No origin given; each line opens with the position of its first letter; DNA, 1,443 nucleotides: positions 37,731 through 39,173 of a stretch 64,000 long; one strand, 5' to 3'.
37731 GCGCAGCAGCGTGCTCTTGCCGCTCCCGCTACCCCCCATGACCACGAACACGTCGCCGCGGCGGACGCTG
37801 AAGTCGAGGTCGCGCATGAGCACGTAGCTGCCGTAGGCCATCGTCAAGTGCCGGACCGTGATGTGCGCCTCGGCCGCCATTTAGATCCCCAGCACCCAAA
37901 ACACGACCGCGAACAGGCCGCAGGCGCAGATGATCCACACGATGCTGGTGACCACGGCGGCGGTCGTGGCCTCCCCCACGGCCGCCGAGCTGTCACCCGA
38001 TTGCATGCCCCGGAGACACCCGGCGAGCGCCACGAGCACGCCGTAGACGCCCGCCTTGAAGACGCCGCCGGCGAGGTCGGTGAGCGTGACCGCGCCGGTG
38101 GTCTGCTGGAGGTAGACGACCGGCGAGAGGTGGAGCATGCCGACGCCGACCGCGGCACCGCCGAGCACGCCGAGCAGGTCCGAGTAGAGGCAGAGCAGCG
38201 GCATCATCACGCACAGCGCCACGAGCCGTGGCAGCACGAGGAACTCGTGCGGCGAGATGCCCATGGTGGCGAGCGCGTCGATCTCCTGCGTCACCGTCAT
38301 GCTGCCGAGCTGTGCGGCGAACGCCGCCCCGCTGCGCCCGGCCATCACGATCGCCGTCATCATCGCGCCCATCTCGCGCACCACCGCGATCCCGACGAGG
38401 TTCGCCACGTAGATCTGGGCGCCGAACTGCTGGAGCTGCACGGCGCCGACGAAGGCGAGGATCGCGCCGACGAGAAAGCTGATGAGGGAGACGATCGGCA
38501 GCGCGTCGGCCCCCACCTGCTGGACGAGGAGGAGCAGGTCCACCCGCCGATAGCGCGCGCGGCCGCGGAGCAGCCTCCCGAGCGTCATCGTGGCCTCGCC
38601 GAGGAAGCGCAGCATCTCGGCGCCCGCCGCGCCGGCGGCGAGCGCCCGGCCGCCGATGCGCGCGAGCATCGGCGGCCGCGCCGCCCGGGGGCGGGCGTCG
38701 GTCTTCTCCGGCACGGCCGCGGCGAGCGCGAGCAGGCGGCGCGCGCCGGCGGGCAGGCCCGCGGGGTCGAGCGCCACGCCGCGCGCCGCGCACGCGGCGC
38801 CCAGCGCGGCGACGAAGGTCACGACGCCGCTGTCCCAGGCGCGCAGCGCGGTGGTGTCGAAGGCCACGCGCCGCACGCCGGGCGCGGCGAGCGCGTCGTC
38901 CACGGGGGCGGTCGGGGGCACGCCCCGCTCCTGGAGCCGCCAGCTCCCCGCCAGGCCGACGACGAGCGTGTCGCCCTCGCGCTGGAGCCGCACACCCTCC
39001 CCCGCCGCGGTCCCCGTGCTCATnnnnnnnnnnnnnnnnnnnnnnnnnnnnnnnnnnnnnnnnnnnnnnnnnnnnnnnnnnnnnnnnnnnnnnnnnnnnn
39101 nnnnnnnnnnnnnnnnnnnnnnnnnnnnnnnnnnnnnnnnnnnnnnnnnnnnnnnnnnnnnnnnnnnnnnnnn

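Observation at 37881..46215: One-strand supra-operon fusing an RND efflux pump, a phosphofructokinase and an STAS-MlaE/MlaF/MlaD/DUF330 lipid-transport system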

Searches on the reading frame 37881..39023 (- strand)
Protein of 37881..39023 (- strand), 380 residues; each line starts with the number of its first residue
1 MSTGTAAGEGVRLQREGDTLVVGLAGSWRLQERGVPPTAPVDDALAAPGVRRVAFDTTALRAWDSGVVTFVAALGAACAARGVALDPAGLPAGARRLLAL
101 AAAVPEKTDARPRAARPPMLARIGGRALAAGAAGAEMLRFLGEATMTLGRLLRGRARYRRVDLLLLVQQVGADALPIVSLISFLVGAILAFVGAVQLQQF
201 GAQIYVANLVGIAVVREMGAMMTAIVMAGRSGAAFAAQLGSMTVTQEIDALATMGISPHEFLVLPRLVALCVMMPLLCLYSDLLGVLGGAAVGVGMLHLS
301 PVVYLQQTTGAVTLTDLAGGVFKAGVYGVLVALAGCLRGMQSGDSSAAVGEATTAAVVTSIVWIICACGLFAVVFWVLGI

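Call 6: search_protein_families(library=pfam, proteins=[window:37881-39023:-])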
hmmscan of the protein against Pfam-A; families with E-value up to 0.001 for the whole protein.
window:37881-39023:- (380 aa): 2 families
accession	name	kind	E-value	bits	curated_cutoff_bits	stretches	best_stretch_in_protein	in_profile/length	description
PF02405.21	MlaE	-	2.1e-69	233.8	22.5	1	167-373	5-211/212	Permease MlaE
PF13466.11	STAS_2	-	0.00089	19.8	29.2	0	43-101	21-77/80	STAS domain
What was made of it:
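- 37881..39023 (-): MlaE-type ABC permease with a fused N-terminal STAS-like domain, 380 aa. PF02405 233.8 bits at residues 167-373 (call 6).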

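Call 7: search_protein_families(library=ncbifam, proteins=[window:37881-39023:-])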
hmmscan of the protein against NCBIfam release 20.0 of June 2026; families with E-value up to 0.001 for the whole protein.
window:37881-39023:- (380 aa): 2 families
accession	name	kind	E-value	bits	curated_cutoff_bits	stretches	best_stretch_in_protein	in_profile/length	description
TIGR00056.1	TIGR00056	subfamily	2.1e-60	204.6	212.2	1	136-376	16-257/260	MlaE family lipid ABC transporter permease subunit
NF033619.1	perm_MlaE_1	exception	1.2e-37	129.9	315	1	131-365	4-241/253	lipid asymmetry maintenance ABC transporter permease subunit MlaE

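Call 19: find_related_loci(query=window:37881-39023:-, collection=metagenome_contigs, flank=10000)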
Query window:37881-39023:- (380 aa) in metagenome_contigs; peptide patterns used: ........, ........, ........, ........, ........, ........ (x = any residue, [..] = any of these).
599 stretches matched a pattern (row limit reached: there are more); 438 encode a relative of the query (tblastn E <= 1e-3); the best 80 are kept; 80 distinct loci.
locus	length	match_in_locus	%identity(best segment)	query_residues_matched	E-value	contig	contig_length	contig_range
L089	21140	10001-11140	86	1-380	8e-168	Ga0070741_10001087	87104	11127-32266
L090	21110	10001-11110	64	11-380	4e-143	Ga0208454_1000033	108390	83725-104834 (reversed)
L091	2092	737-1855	68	9-380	3e-153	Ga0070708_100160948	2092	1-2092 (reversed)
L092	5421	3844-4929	68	18-380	8e-144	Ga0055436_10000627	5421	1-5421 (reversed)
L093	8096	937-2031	63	16-380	4e-141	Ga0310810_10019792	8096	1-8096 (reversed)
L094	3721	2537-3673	65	2-380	5e-145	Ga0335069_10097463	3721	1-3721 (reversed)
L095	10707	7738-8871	60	4-380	3e-140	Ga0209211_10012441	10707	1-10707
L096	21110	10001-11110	64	11-380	3e-141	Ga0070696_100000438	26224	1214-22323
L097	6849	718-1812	63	16-380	5e-140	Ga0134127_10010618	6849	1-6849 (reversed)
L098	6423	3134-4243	61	11-380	5e-140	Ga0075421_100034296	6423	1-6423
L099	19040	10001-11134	59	4-380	8e-140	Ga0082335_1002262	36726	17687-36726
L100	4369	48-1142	63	16-380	2e-142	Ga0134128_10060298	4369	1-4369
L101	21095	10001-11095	63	16-380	3e-139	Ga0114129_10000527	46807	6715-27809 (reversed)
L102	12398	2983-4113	60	1-380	8e-139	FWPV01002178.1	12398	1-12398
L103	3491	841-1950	62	11-380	3e-143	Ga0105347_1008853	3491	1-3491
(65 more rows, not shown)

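Call 28: search_protein_families(library=pfam, alignment_id=A1, max_evalue=0.0001)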
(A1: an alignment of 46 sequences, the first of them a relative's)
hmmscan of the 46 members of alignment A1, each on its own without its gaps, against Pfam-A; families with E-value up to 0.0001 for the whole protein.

A. member 1, L089:8700-10004:+ (434 aa): 2 families
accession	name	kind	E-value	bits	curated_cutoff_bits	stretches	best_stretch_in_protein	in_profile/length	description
PF00365.25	PFK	-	6.4e-56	190.2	30.9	1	73-380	2-276/277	Phosphofructokinase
PF00781.29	DAGK_cat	-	1e-05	25.6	23.6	1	132-226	24-114/125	Diacylglycerol kinase catalytic domain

B. families by the number of members that match (of 46 scanned): 47 families (the first 25 are shown)
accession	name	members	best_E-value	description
PF13411.12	MerR_1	3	2e-20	MerR HTH family regulatory protein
PF09278.17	MerR-DNA-bind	3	1e-16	MerR, DNA binding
PF00376.29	MerR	3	1.1e-14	MerR family regulatory protein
PF09365.15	DUF2461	2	6.5e-48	Conserved hypothetical protein (DUF2461)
PF11769.13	DUF3313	2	3.1e-40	Protein of unknown function (DUF3313)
PF00072.30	Response_reg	2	6.7e-25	Response regulator receiver domain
PF01323.26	DSBA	2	2.8e-20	DSBA-like thioredoxin domain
PF13743.12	Thioredoxin_5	2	7.9e-06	Thioredoxin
PF01040.23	UbiA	1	1.6e-66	UbiA prenyltransferase family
PF00365.25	PFK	1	6.4e-56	Phosphofructokinase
PF03976.20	PPK2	1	2.6e-52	Polyphosphate kinase 2 (PPK2)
PF12704.14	MacB_PCD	1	1.3e-44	MacB-like periplasmic core domain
PF13387.12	Lnb_N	1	5.5e-43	Lnb N-terminal periplasmic domain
PF01594.21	AI-2E_transport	1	6.4e-41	AI-2E family transporter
PF00005.33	ABC_tran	1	6e-33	ABC transporter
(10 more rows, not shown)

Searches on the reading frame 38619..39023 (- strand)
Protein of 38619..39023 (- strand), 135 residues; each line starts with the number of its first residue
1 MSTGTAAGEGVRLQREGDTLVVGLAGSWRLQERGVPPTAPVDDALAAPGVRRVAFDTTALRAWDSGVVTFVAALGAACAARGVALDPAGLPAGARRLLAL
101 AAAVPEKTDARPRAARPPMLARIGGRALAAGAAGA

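Call 40: search_protein_families(library=pfam, alignment_id=A2, max_evalue=0.01)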
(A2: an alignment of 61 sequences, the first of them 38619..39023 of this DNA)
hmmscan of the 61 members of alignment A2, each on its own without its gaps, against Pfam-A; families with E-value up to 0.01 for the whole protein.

A. member 1, window:38619-39023:- (135 aa): 1 family
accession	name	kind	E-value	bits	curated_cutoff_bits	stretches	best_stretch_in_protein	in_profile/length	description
PF13466.11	STAS_2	-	0.00081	20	29.2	1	43-101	21-77/80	STAS domain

B. families by the number of members that match (of 61 scanned): 2 families
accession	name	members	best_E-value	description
PF13466.11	STAS_2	56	1.9e-10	STAS domain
PF01740.26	STAS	12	8e-05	STAS domain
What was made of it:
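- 37881..39023 (-): STAS_2 is below threshold on this sequence but matches 56 of 61 homologous N-terminal domains (call 40).
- On Canonical Mla pathway (MlaFEDCB + MlaA): The window's own domain scores 20 bits, below the cutoff (call 40).
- Checked: It holds at family level, because 56 of 61 homologous N-terminal domains match STAS_2 (call 40).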

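Call 41: search_solved_structures(query=A2, max_evalue=1)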
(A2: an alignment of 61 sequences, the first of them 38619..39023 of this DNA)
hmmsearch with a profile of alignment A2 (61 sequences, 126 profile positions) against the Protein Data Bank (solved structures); distinct sequences matched with E-value up to 1: 4.
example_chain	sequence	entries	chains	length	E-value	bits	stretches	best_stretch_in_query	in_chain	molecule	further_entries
1sbo_A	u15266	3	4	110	0.072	16.1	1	7-92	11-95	Putative anti-sigma factor antagonist TM1442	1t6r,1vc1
1th8_B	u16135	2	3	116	0.28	14.2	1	7-91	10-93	Anti-sigma F factor antagonist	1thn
1auz_A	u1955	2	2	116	0.33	13.9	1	7-91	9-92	SPOIIAA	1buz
4aqz_A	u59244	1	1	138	0.78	12.7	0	6-26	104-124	TYPE IV PILUS BIOGENESIS AND COMPETENCE PROTEIN PILQ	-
